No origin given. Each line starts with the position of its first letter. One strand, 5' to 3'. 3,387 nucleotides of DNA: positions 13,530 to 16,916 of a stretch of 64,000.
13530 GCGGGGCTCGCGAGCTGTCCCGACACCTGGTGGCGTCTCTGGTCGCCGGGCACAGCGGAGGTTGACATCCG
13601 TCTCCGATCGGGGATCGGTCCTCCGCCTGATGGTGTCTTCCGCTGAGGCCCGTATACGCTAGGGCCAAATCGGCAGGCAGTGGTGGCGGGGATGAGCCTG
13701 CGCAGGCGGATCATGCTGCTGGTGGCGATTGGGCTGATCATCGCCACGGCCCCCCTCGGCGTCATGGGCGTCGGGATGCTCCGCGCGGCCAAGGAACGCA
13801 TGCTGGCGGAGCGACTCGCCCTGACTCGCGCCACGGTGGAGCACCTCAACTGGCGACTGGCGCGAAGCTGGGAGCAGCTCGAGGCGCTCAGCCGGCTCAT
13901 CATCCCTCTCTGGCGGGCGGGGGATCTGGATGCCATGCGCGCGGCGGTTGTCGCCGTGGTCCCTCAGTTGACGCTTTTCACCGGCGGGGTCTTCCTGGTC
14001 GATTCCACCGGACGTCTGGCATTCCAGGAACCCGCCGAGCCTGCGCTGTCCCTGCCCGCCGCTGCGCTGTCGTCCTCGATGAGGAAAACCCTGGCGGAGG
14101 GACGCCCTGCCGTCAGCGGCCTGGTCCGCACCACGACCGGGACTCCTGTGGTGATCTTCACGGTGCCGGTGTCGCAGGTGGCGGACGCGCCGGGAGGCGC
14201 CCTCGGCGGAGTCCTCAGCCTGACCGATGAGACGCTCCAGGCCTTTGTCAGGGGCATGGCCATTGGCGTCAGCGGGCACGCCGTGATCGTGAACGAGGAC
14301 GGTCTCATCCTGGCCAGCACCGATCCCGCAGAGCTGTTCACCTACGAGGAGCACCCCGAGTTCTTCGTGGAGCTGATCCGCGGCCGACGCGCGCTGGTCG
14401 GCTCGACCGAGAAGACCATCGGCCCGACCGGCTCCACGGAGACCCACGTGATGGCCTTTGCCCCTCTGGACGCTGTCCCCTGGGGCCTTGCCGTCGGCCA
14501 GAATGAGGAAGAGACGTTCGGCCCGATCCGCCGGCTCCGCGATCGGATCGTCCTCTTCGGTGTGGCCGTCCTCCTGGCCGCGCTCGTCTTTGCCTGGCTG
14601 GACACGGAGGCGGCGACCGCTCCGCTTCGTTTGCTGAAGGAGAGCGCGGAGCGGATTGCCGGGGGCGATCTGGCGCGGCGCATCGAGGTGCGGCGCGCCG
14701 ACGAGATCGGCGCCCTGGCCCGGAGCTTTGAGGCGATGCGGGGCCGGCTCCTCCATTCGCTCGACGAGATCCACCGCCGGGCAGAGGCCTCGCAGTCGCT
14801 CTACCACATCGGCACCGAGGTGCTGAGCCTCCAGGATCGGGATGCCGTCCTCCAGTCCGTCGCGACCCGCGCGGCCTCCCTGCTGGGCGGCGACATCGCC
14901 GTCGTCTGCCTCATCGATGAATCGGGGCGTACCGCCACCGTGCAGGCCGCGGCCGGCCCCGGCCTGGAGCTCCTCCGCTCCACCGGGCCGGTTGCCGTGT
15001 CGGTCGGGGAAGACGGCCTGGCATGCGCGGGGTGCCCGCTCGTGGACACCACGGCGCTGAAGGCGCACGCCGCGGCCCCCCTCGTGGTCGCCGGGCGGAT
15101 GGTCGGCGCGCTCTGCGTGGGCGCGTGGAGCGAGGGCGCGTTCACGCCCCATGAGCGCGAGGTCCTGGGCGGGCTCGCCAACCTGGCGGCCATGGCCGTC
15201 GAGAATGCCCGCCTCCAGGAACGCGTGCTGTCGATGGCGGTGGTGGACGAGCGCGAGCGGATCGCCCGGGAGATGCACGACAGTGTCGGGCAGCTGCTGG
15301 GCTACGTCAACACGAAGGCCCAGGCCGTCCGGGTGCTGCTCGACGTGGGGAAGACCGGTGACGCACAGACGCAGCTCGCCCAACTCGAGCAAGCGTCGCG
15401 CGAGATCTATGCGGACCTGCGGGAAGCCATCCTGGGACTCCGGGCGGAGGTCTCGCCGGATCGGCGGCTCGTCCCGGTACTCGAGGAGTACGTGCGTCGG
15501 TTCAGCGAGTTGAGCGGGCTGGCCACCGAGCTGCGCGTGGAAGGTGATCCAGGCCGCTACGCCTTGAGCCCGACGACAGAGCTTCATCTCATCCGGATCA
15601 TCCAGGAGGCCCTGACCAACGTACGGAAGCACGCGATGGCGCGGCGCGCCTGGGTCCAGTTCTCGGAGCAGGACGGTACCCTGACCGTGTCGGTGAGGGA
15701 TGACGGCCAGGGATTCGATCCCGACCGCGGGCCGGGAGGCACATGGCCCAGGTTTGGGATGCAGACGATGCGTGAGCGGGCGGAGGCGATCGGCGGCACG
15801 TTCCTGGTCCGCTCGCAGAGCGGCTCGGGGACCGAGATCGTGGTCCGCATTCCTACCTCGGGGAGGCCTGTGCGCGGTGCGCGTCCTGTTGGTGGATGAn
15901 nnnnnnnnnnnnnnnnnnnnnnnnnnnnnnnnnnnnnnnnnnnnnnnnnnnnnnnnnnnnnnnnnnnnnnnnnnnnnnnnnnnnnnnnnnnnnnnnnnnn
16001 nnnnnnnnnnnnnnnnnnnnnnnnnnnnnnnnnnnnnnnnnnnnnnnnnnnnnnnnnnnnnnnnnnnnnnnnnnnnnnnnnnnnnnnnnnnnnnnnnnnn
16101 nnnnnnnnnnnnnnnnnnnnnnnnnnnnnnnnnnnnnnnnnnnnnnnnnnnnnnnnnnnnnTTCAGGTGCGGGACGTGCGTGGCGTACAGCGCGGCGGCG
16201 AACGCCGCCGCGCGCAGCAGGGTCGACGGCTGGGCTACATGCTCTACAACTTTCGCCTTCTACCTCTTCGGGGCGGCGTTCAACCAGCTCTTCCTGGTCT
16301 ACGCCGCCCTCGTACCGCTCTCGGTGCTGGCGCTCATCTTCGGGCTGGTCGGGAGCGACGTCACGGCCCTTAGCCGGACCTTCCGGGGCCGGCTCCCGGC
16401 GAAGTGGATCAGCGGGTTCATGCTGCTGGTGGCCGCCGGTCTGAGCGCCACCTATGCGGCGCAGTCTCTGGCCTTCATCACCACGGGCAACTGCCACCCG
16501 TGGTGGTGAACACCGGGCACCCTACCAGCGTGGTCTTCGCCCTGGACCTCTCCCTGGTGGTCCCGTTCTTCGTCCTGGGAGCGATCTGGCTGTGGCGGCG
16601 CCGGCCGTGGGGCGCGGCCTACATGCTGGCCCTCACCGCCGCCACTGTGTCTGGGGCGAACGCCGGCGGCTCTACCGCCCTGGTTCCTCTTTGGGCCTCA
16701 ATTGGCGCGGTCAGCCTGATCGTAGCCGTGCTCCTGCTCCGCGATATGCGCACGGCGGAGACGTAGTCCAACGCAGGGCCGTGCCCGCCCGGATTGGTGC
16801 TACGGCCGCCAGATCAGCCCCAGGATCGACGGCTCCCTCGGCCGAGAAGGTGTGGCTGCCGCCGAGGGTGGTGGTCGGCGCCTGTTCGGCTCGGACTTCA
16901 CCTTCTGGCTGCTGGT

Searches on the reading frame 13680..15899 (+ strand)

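Call 8: search_protein_families(library=pfam, proteins=[window:13680-15899:+], max_evalue=0.01)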
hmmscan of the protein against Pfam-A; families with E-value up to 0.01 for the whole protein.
window:13680-15899:+ (739 aa): 8 families
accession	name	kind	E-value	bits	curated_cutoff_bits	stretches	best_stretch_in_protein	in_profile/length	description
PF07730.19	HisKA_3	-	2.9e-15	57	24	1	524-590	1-66/68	Histidine kinase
PF00672.30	HAMP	-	1.1e-14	54.8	25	1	313-358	7-52/53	HAMP domain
PF02518.31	HATPase_c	-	1.6e-13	51.5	26.4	1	634-726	3-109/111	Histidine kinase-, DNA gyrase B-, and HSP90-like ATPase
PF01590.32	GAF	-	6.2e-13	49.9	22.4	1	386-507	1-133/133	GAF domain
PF02743.24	dCache_1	-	7.9e-12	45.7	45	1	102-272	69-239/240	Cache domain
PF13185.12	GAF_2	-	5.5e-11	43.3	28.6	1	386-508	3-136/136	GAF domain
PF13492.12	GAF_3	-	2.8e-08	34.7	27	1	388-509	3-129/129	GAF domain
PF13581.12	HATPase_c_2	-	0.00029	21.3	27.4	1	640-688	35-88/127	Histidine kinase-like ATPase domain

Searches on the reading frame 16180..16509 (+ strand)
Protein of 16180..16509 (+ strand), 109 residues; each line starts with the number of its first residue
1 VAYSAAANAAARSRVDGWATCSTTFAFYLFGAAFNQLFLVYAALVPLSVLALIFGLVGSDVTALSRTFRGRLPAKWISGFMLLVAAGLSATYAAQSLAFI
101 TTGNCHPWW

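Call 60: search_protein_families(library=pfam, proteins=[window:16180-16509:+], max_evalue=0.01)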
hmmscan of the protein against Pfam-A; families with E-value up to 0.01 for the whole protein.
window:16180-16509:+ (109 aa): 0 families

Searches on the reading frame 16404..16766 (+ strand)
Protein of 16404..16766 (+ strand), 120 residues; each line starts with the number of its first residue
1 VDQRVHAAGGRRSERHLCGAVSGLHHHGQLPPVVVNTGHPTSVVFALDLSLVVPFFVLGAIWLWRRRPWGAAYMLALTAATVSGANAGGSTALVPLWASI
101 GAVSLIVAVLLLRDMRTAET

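Call 60: search_protein_families(library=pfam, proteins=[window:16404-16766:+], max_evalue=0.01)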
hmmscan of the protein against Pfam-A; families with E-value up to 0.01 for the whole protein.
window:16404-16766:+ (120 aa): 0 families
